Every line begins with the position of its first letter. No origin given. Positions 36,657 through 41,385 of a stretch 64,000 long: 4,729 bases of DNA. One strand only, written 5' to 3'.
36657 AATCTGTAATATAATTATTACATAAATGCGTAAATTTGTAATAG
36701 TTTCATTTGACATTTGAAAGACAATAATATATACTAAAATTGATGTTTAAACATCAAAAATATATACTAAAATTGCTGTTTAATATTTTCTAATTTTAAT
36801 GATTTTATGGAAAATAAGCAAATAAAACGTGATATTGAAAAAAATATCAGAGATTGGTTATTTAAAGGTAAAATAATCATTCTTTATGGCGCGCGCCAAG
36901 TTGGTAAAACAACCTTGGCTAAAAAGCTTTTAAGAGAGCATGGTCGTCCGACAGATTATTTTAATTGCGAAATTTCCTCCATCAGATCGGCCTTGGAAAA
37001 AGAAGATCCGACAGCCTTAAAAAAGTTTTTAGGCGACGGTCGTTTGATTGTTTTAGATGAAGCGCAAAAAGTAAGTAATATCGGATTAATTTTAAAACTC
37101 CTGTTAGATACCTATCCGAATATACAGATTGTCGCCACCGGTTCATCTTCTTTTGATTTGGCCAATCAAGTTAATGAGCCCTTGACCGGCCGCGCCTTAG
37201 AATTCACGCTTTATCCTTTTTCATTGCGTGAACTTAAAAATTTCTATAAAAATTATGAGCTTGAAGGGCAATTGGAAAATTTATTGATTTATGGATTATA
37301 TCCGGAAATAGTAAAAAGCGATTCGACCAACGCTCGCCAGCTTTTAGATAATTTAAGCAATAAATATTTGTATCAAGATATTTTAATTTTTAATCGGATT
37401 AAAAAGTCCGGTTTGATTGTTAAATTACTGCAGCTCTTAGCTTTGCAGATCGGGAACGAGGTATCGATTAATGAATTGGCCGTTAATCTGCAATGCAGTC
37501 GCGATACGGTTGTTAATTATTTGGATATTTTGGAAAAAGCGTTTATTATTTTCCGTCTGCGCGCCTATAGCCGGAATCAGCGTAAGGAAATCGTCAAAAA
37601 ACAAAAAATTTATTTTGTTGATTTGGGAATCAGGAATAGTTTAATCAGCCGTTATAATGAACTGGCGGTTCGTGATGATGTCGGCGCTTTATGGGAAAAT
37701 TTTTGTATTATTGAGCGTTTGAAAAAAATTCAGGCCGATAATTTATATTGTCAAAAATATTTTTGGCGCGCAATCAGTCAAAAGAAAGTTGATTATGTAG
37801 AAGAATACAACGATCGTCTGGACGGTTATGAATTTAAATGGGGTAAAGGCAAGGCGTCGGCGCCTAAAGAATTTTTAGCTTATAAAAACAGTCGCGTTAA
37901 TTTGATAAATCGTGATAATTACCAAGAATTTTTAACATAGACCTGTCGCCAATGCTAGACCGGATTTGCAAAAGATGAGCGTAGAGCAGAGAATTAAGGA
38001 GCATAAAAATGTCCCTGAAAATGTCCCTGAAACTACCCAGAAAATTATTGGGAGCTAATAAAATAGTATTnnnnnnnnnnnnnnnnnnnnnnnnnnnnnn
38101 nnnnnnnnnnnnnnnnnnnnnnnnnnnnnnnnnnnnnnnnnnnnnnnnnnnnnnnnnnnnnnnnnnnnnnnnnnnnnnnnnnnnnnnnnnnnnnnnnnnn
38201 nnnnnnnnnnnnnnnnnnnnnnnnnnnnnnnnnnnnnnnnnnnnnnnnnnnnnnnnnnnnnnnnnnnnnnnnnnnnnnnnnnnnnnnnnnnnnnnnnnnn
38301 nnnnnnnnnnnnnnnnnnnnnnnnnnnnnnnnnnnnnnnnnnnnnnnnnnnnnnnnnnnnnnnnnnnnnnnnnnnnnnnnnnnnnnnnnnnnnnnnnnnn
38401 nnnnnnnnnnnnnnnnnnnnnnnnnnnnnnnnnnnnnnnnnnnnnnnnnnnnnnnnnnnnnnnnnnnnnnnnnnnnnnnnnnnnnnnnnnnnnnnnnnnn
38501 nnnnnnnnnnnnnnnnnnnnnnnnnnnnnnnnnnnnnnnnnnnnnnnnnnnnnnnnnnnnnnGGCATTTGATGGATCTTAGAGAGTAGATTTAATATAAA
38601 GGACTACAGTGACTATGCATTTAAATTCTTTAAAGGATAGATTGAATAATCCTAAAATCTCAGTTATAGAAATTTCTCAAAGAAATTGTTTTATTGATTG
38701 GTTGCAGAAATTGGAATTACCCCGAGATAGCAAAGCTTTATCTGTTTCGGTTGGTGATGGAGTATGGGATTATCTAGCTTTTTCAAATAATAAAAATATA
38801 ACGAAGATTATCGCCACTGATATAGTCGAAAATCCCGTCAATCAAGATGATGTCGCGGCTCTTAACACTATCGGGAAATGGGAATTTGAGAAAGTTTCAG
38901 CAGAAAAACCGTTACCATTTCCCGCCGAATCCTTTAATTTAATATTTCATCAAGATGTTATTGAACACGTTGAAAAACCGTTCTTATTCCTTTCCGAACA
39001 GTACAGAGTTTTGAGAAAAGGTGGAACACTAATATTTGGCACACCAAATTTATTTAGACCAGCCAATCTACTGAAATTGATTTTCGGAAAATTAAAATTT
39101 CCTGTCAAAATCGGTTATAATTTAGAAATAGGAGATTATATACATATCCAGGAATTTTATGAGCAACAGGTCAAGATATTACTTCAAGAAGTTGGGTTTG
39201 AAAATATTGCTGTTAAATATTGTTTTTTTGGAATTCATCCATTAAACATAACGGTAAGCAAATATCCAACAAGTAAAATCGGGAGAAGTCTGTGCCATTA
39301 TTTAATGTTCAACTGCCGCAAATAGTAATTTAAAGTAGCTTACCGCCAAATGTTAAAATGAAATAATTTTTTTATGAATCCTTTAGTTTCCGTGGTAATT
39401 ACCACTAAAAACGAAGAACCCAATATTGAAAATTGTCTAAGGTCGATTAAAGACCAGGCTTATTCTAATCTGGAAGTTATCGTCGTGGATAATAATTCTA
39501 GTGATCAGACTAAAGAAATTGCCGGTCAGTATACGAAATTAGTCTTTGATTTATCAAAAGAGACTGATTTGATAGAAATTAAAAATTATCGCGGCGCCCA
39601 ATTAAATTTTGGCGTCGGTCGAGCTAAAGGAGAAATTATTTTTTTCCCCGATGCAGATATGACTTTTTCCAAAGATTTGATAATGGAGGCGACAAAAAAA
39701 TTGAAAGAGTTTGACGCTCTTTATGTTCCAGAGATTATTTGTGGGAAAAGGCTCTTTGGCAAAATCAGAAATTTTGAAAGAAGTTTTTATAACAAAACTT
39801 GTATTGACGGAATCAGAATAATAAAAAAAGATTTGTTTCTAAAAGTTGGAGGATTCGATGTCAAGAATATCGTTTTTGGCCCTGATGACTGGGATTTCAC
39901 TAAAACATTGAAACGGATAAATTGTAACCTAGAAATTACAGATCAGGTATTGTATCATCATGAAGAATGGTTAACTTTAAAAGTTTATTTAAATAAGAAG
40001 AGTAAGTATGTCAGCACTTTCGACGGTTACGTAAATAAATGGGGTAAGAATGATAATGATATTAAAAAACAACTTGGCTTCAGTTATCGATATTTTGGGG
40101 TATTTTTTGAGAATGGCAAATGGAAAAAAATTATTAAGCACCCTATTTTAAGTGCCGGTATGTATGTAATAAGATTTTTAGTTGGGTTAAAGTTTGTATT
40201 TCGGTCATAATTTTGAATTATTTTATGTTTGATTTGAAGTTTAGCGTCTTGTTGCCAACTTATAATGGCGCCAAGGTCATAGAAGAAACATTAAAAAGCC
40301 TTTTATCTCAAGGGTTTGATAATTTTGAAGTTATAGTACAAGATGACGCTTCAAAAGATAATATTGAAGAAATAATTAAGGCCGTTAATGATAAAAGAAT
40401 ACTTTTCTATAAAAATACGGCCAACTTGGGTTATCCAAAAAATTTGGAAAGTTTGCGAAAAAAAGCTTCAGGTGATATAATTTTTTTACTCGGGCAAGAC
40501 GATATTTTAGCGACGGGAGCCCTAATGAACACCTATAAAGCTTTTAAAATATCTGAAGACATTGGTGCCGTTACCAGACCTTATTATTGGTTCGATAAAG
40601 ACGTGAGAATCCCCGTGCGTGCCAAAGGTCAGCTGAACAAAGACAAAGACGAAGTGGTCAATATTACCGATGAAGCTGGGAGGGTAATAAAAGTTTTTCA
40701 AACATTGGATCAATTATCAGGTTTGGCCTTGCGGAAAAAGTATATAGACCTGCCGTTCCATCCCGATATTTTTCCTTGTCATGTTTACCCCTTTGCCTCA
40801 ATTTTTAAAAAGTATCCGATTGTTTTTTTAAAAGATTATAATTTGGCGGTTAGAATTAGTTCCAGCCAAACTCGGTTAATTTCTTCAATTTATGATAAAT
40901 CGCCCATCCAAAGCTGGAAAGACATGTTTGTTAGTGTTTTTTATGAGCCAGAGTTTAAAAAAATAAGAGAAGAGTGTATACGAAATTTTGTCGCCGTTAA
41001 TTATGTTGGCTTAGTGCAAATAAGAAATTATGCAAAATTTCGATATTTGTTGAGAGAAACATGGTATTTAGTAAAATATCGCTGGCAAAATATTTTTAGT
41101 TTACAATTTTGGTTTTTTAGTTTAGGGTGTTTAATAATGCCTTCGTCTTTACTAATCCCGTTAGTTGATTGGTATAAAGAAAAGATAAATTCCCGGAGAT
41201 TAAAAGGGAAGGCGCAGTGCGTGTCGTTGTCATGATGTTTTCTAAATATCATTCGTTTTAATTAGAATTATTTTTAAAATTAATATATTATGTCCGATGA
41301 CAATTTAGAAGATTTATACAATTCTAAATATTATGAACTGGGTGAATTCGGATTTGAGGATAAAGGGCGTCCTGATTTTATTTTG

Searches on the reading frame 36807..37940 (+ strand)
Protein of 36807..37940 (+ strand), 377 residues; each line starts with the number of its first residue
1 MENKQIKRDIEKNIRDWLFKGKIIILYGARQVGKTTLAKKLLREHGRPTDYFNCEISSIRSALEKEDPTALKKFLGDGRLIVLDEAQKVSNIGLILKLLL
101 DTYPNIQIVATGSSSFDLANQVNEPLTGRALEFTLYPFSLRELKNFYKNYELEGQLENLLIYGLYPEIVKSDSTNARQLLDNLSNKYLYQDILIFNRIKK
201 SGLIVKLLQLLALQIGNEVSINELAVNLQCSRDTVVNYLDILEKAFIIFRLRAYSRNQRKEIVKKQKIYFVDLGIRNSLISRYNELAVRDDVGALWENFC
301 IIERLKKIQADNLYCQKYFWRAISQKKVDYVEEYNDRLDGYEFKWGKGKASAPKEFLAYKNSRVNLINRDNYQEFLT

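Call 6: search_protein_families(library=pfam, proteins=[window:36807-37940:+])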
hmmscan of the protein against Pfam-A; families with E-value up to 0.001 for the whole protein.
window:36807-37940:+ (377 aa): 8 families
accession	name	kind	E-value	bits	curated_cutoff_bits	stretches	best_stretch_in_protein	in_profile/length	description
PF13635.12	DUF4143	-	7.8e-35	120.4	28.1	1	190-346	2-160/160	Domain of unknown function (DUF4143)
PF13173.12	AAA_14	-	8.7e-31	107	27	1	21-143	2-128/129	AAA domain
PF08279.18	HTH_11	-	2.1e-06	28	25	1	206-247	4-44/55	HTH domain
PF13401.12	AAA_22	-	2.1e-05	25.3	27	0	21-53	5-40/130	AAA domain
PF13481.12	AAA_25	-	0.00012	22.2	27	1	10-41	22-53/195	AAA domain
PF00004.35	AAA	-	0.00015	22.6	21.2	1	24-90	1-70/131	ATPase family associated with various cellular activities (AAA)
PF01637.24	ATPase_2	-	0.00023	21.5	33.2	0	14-45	11-44/225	ATPase domain predominantly from Archaea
PF20720.3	nSTAND3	-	0.0004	20.5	27.2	0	12-66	8-61/155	Novel STAND NTPase 3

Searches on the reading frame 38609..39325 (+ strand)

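Call 6: search_protein_families(library=pfam, proteins=[window:38609-39325:+])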
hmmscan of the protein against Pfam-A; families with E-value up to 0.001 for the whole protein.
window:38609-39325:+ (238 aa): 5 families
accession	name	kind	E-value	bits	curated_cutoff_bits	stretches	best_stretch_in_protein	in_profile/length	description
PF08241.18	Methyltransf_11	-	1.5e-11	45.2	21.2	1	62-143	16-95/95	Methyltransferase domain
PF13489.12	Methyltransf_23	-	2.6e-08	34.2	27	1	29-201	10-163/164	Methyltransferase domain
PF13847.12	Methyltransf_31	-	9.4e-07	29.1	27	1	66-147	30-113/145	Methyltransferase domain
PF13649.12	Methyltransf_25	-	2.8e-06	28.4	27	1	46-139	4-97/97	Methyltransferase domain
PF08242.18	Methyltransf_12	-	0.00031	21.9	30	1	61-141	18-98/98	Methyltransferase domain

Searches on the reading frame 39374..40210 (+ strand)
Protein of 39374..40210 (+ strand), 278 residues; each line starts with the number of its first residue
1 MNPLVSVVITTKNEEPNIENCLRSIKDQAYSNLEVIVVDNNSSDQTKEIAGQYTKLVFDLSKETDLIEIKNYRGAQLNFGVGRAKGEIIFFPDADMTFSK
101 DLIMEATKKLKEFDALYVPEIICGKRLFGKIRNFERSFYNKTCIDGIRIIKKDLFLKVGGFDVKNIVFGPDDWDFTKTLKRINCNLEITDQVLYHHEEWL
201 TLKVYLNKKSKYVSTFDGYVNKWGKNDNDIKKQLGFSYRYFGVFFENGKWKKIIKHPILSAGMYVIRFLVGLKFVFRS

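Call 6: search_protein_families(library=pfam, proteins=[window:39374-40210:+])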
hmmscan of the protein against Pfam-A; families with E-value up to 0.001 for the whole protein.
window:39374-40210:+ (278 aa): 4 families
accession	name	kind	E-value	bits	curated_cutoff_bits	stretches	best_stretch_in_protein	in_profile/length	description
PF00535.33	Glycos_transf_2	-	3.4e-25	89.4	23.3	1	6-133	1-127/168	Glycosyl transferase family 2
PF10111.15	Glyco_tranf_2_2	-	2e-14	54.2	27.3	2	6-108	1-104/276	Glycosyltransferase like family 2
PF02709.20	Glyco_transf_7C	-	5e-07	29.7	23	1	129-191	5-67/78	N-terminal domain of galactosyltransferase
PF13641.12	Glyco_tranf_2_3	-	9.4e-07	29.5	27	1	5-104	3-105/230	Glycosyltransferase like family 2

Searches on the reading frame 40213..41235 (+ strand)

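Call 6: search_protein_families(library=pfam, proteins=[window:40213-41235:+])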
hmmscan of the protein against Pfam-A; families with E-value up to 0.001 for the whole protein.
window:40213-41235:+ (340 aa): 3 families
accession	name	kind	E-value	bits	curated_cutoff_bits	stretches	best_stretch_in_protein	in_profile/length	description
PF00535.33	Glycos_transf_2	-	1.6e-23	83.9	23.3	1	11-136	1-128/168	Glycosyl transferase family 2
PF13641.12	Glyco_tranf_2_3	-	7.9e-09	36.3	27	1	10-126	3-125/230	Glycosyltransferase like family 2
PF10111.15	Glyco_tranf_2_2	-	1.9e-05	24.8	27.3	1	11-119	1-117/276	Glycosyltransferase like family 2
